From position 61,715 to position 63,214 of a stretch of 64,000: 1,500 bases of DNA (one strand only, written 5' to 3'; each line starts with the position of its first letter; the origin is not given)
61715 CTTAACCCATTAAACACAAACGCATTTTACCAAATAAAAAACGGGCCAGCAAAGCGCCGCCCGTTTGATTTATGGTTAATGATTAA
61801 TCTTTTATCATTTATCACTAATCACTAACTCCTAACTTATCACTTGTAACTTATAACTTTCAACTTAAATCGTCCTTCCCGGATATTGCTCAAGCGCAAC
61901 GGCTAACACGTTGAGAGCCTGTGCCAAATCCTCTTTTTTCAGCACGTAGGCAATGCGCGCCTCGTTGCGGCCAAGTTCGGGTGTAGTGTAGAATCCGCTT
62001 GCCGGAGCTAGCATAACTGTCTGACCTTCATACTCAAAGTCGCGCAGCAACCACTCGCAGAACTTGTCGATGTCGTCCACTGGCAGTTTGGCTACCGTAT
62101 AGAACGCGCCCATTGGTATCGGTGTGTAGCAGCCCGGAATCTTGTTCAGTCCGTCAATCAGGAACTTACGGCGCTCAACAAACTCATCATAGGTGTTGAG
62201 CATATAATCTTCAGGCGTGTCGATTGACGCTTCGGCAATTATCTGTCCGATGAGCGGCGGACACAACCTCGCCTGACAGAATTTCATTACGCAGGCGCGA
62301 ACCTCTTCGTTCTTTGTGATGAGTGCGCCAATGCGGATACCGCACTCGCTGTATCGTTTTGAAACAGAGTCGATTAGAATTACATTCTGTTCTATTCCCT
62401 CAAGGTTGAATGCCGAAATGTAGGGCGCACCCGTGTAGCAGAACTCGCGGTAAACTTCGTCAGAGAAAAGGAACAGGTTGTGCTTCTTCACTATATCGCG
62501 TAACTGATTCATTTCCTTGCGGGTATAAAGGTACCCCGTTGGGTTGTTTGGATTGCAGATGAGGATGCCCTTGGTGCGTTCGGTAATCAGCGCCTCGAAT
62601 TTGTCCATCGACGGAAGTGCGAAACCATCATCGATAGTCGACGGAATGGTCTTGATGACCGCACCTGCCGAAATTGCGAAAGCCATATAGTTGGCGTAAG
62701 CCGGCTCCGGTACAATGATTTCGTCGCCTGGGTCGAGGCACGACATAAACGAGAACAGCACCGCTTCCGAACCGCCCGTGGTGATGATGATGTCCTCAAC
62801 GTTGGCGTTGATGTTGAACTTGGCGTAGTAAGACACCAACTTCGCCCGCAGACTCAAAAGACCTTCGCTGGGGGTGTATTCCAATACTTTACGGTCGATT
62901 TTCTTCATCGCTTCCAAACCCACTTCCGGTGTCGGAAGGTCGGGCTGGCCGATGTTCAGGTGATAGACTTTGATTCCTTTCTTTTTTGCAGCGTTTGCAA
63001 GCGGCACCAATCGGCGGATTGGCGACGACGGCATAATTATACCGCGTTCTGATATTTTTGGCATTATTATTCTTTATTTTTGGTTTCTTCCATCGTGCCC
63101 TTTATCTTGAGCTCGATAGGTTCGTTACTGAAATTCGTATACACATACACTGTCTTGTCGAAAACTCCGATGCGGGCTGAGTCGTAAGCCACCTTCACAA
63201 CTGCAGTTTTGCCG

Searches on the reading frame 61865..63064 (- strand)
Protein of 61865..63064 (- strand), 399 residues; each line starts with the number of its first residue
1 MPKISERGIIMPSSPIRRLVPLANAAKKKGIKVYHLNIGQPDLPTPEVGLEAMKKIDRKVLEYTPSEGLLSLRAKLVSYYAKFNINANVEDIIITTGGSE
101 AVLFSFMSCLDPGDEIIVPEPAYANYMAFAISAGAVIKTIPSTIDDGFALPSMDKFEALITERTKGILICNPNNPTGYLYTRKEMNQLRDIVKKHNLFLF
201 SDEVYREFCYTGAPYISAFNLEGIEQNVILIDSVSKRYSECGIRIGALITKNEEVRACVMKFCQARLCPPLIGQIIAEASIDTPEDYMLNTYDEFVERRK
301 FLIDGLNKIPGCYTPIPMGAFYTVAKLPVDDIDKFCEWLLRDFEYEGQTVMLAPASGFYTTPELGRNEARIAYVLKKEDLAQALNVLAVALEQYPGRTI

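Call 41: search_protein_families(library=pfam, proteins=[window:61865-63064:-], max_evalue=0.00001)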
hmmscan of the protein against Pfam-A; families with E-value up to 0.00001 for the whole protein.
window:61865-63064:- (399 aa): 3 families
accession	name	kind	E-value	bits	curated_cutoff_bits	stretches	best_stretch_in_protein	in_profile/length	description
PF00155.27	Aminotran_1_2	-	6e-53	180.8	19.7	1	33-386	3-360/361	Aminotransferase class I and II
PF01041.23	DegT_DnrJ_EryC1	-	2.3e-07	30.8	19.8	1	80-202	30-145/360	DegT/DnrJ/EryC1/StrS aminotransferase family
PF00266.25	Aminotran_5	-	1.6e-06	27.8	21.5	1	85-203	56-176/371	Aminotransferase class-V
